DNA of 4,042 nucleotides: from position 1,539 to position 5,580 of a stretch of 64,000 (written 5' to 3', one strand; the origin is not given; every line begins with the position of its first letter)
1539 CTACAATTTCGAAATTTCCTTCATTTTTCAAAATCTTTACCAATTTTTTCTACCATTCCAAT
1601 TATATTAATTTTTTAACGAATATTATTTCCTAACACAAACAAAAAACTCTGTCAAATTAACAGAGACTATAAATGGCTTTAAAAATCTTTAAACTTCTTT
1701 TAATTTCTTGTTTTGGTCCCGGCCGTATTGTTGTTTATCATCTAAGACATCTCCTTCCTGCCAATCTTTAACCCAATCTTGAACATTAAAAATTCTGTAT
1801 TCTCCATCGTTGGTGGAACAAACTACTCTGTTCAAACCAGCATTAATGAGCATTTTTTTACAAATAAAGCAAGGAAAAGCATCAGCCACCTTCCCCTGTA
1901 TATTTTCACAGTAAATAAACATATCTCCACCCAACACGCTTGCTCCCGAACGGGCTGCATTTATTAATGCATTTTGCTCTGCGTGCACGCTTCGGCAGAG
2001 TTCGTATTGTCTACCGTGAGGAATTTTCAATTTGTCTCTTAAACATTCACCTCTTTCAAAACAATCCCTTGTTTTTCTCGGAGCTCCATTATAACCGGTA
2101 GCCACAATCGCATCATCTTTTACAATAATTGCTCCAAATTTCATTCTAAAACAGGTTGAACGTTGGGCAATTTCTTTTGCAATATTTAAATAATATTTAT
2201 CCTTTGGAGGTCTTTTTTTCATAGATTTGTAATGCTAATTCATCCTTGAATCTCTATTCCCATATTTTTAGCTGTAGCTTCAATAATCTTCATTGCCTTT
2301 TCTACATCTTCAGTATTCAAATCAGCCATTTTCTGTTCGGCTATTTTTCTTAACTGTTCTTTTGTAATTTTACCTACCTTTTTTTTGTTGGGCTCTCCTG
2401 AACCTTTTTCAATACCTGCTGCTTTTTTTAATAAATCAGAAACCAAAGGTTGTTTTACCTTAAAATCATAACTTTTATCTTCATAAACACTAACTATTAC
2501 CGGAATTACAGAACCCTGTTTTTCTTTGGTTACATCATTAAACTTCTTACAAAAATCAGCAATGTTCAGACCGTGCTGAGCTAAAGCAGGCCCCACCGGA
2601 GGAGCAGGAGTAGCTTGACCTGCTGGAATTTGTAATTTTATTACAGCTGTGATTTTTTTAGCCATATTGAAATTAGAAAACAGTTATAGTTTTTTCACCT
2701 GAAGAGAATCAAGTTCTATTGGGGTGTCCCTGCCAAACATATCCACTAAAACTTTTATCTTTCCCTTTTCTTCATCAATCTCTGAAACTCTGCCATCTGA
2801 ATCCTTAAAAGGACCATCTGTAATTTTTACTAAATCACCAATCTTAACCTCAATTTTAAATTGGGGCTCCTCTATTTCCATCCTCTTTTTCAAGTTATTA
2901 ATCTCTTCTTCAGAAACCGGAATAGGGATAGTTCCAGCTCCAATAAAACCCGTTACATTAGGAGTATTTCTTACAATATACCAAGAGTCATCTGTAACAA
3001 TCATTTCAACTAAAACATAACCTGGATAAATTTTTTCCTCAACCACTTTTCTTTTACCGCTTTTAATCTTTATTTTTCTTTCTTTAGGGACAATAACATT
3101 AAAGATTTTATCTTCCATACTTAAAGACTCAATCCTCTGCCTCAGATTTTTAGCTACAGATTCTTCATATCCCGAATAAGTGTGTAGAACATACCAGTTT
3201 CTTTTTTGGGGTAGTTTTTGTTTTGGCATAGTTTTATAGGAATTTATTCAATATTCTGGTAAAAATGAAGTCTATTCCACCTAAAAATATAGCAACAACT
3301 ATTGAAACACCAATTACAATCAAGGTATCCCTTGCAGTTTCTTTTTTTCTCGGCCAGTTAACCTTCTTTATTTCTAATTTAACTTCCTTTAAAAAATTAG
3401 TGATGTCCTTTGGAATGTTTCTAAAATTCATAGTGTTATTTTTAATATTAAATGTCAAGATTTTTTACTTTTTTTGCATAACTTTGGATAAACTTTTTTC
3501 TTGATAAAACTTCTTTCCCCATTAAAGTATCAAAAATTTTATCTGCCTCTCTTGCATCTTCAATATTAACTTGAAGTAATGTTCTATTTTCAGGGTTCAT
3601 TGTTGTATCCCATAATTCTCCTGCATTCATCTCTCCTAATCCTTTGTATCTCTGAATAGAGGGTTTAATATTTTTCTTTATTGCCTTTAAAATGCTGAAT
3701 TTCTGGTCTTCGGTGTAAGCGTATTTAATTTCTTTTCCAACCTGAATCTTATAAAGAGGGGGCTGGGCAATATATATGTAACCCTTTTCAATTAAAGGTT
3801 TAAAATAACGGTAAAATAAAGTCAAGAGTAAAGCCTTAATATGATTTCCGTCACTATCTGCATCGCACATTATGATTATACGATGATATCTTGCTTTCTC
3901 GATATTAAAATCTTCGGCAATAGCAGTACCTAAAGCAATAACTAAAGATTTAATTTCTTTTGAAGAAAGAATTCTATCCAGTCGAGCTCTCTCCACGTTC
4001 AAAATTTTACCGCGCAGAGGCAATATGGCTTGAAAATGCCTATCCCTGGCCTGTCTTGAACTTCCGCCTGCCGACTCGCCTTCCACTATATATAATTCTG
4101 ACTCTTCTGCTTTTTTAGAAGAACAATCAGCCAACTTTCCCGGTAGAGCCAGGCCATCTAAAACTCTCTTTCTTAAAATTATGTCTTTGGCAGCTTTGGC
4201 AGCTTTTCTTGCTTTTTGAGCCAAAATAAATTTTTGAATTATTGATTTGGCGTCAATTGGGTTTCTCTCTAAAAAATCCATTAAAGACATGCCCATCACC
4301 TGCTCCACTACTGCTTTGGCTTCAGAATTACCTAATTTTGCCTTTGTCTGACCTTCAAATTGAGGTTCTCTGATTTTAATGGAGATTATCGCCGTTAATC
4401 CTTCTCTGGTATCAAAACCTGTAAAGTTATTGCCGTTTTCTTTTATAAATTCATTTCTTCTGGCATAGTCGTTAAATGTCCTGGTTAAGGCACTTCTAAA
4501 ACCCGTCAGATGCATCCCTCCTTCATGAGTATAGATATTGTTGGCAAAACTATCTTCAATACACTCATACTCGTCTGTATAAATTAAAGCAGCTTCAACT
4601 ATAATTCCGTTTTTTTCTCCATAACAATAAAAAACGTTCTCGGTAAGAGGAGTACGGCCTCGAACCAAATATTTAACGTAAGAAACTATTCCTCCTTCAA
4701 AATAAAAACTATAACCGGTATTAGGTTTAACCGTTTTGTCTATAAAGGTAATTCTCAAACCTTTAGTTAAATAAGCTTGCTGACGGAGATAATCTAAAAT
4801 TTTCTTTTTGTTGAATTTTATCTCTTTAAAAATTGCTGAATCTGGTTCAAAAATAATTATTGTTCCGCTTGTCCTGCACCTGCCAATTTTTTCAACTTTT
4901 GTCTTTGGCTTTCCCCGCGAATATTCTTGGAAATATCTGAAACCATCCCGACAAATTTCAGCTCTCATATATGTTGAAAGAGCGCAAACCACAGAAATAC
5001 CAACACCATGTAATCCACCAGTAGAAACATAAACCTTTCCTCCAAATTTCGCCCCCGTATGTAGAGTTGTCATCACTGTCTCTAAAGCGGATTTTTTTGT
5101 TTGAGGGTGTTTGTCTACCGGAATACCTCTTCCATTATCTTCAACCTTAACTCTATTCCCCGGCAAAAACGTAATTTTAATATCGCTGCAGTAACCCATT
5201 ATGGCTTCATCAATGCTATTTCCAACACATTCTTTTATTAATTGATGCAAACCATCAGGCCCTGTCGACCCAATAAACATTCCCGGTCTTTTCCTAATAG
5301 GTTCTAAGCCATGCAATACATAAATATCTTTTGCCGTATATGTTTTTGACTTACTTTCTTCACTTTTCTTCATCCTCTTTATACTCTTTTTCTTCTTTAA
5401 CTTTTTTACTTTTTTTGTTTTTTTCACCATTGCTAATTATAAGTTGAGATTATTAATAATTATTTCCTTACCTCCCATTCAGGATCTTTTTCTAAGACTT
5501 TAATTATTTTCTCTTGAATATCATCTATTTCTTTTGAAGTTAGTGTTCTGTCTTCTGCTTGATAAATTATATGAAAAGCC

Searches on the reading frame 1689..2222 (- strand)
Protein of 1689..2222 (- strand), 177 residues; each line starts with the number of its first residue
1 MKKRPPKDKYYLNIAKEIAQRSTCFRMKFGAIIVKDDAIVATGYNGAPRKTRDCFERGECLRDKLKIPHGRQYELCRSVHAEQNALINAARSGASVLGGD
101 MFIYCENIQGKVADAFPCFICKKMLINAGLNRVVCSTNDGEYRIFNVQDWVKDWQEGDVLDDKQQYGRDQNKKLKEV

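Call 93: search_protein_families(library=pfam, proteins=[window:1689-2222:-])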
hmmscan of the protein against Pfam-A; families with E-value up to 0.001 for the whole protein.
window:1689-2222:- (177 aa): 2 families
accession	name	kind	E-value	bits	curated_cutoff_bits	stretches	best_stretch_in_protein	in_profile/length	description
PF00383.29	dCMP_cyt_deam_1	-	6.1e-20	71.5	25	1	7-136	3-101/102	Cytidine and deoxycytidylate deaminase zinc-binding region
PF14437.12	MafB19-deam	-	2.1e-09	37.8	27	1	8-139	4-103/142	MafB19-like deaminase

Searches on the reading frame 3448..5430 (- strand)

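Call 7: search_protein_families(library=pfam, proteins=[window:3448-5430:-])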
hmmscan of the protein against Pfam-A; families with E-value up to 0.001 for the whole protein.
window:3448-5430:- (660 aa): 4 families
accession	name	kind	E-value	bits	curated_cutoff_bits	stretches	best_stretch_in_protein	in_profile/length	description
PF00204.31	DNA_gyraseB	-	1.4e-55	187.9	27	1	247-416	1-172/173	DNA gyrase B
PF00986.26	DNA_gyraseB_C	-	1.3e-29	102.6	29.8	1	589-649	3-63/63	DNA gyrase B subunit, carboxyl terminus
PF01751.28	Toprim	-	1.1e-16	61.2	23.1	1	445-556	1-95/96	Toprim domain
PF02518.31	HATPase_c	-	2.5e-13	50.8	26.4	1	58-169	3-94/111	Histidine kinase-, DNA gyrase B-, and HSP90-like ATPase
